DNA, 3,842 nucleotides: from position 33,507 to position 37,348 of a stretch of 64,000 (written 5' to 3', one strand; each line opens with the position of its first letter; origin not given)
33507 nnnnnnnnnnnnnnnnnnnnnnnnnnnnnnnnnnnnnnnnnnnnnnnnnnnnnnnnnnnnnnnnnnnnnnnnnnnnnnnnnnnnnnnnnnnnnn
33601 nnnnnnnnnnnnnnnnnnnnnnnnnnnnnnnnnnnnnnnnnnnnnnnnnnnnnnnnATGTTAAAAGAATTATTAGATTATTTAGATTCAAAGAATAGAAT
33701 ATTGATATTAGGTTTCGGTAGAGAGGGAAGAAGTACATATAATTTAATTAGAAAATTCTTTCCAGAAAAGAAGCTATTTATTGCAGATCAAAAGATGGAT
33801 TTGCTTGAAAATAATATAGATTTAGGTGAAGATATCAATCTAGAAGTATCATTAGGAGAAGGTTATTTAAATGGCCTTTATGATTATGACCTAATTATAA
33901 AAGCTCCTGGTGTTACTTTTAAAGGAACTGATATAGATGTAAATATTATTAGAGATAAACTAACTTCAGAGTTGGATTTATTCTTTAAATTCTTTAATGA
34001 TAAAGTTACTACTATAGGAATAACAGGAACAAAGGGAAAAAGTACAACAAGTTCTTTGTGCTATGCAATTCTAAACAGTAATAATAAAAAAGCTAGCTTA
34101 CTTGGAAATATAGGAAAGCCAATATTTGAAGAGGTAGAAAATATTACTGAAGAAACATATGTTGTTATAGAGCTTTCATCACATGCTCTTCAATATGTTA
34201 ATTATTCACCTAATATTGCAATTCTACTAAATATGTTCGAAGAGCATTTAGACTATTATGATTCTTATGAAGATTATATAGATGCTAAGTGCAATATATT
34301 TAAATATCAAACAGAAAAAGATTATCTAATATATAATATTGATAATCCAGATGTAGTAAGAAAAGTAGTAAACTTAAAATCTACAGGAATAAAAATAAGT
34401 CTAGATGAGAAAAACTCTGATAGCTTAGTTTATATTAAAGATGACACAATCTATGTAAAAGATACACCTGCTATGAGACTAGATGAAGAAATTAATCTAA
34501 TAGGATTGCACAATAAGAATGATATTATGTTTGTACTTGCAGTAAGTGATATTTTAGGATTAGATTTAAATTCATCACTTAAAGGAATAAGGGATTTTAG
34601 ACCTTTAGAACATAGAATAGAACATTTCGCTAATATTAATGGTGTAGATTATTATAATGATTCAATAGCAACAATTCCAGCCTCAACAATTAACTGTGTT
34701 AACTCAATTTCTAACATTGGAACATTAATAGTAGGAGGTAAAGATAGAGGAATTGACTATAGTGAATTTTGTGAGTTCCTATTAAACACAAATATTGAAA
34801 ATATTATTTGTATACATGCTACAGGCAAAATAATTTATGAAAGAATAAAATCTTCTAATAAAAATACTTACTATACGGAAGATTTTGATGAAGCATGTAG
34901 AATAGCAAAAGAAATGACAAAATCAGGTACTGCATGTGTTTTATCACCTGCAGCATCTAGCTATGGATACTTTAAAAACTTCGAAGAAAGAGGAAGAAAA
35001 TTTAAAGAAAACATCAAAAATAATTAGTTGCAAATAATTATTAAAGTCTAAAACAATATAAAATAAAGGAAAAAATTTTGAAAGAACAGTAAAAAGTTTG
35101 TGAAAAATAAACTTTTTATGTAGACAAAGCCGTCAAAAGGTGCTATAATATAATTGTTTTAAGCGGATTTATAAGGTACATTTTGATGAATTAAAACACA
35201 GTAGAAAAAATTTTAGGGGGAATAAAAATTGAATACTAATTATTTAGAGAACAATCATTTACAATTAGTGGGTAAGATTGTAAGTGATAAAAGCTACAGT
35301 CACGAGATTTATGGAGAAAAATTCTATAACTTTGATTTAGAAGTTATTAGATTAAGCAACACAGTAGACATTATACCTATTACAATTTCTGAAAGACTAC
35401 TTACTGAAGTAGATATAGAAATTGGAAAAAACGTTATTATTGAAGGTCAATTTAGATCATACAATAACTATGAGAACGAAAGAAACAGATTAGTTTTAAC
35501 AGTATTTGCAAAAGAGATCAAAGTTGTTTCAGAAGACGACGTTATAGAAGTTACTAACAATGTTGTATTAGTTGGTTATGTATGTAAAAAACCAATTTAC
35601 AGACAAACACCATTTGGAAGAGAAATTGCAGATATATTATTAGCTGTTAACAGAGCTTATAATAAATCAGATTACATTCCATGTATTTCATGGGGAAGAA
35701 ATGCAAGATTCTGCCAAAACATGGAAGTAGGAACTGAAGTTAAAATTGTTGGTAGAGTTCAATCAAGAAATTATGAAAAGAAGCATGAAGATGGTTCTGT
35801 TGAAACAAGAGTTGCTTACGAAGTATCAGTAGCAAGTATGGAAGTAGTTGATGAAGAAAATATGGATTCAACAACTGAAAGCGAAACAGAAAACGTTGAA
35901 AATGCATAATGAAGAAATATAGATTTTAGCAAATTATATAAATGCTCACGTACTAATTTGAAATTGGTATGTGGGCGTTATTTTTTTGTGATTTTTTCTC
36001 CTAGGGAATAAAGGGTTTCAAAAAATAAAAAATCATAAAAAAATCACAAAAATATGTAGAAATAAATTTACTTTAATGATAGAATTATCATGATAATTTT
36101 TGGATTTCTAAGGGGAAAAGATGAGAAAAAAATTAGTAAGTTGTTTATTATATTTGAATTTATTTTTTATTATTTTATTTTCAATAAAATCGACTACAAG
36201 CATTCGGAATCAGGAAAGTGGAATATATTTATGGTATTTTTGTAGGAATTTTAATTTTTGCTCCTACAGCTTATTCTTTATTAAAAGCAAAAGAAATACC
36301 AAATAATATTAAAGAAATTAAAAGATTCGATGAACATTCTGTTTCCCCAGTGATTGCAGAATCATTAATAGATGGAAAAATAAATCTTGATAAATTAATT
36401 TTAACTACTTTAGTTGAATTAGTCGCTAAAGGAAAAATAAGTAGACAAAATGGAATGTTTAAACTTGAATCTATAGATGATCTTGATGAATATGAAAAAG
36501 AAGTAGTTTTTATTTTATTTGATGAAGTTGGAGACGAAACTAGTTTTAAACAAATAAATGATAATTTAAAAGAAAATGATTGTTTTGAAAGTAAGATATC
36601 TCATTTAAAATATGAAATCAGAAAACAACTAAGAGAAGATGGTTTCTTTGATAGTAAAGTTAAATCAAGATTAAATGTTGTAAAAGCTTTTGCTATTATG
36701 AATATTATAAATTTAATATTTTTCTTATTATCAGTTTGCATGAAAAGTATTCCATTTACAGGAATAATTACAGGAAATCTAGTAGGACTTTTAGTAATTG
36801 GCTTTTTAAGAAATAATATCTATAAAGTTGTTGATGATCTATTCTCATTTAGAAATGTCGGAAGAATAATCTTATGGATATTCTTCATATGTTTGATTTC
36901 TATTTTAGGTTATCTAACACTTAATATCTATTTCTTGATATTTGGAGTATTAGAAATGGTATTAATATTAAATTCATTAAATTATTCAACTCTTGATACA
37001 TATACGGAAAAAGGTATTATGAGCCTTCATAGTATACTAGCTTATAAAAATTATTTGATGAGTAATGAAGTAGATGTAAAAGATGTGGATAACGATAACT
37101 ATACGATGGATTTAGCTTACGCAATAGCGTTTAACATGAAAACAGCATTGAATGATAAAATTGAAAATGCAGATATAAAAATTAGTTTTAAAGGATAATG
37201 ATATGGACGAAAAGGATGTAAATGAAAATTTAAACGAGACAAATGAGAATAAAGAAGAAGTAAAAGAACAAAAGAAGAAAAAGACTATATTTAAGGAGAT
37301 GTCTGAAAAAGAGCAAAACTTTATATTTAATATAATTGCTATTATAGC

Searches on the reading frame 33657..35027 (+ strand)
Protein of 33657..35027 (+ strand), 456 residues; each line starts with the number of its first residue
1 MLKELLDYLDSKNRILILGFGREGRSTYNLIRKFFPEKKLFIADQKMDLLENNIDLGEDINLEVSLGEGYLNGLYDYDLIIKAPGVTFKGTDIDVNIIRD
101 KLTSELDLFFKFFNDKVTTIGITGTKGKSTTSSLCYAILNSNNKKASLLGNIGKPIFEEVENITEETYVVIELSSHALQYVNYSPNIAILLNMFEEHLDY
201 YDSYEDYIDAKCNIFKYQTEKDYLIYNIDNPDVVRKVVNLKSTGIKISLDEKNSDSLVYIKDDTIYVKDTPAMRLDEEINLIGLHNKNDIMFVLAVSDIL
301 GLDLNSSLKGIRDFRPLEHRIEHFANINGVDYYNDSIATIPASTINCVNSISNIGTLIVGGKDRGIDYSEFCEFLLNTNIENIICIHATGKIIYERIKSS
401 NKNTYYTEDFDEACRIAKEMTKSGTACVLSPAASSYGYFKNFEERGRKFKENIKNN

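Call 26: search_protein_families(library=pfam, proteins=[window:33657-35027:+], max_evalue=0.001)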
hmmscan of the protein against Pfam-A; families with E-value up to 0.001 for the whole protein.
window:33657-35027:+ (456 aa): 2 families
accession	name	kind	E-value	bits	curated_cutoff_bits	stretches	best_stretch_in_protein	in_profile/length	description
PF08245.18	Mur_ligase_M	-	2.4e-29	103.1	24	1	122-296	1-199/200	Mur ligase middle domain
PF02875.26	Mur_ligase_C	-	1.3e-07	32.9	28.4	1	319-432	1-126/127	Mur ligase, glutamate ligase domain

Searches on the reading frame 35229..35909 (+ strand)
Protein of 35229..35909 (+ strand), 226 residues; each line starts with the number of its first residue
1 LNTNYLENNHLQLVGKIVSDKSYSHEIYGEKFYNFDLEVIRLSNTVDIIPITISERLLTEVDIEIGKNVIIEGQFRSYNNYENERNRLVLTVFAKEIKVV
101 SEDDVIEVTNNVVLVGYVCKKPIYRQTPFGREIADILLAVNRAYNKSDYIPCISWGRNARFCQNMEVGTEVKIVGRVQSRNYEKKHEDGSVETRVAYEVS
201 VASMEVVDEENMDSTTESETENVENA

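Call 26: search_protein_families(library=pfam, proteins=[window:35229-35909:+], max_evalue=0.001)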
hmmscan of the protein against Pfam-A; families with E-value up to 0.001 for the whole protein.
window:35229-35909:+ (226 aa): 1 family
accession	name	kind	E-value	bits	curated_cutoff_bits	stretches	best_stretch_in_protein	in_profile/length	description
PF00436.31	SSB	-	4.2e-24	85.1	26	2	110-205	2-102/104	Single-strand binding protein family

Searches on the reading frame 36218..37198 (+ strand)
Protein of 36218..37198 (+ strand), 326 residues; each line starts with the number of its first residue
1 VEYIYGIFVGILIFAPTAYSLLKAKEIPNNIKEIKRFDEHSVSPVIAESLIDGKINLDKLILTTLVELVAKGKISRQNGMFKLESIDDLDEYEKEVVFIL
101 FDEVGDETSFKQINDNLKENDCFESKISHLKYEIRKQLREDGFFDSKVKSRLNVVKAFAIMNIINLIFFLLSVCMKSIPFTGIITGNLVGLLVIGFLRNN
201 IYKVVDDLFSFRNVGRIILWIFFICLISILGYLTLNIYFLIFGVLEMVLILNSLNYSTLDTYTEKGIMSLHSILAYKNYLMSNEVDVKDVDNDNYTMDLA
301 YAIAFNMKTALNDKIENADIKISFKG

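Call 26: search_protein_families(library=pfam, proteins=[window:36218-37198:+], max_evalue=0.001)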
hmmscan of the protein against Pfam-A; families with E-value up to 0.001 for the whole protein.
window:36218-37198:+ (326 aa): 1 family
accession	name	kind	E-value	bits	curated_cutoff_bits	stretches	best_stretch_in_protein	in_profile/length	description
PF20990.2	DUF2207_C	-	8.8e-18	65.3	33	1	41-307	11-239/247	Predicted membrane protein (DUF2207) C-terminal domain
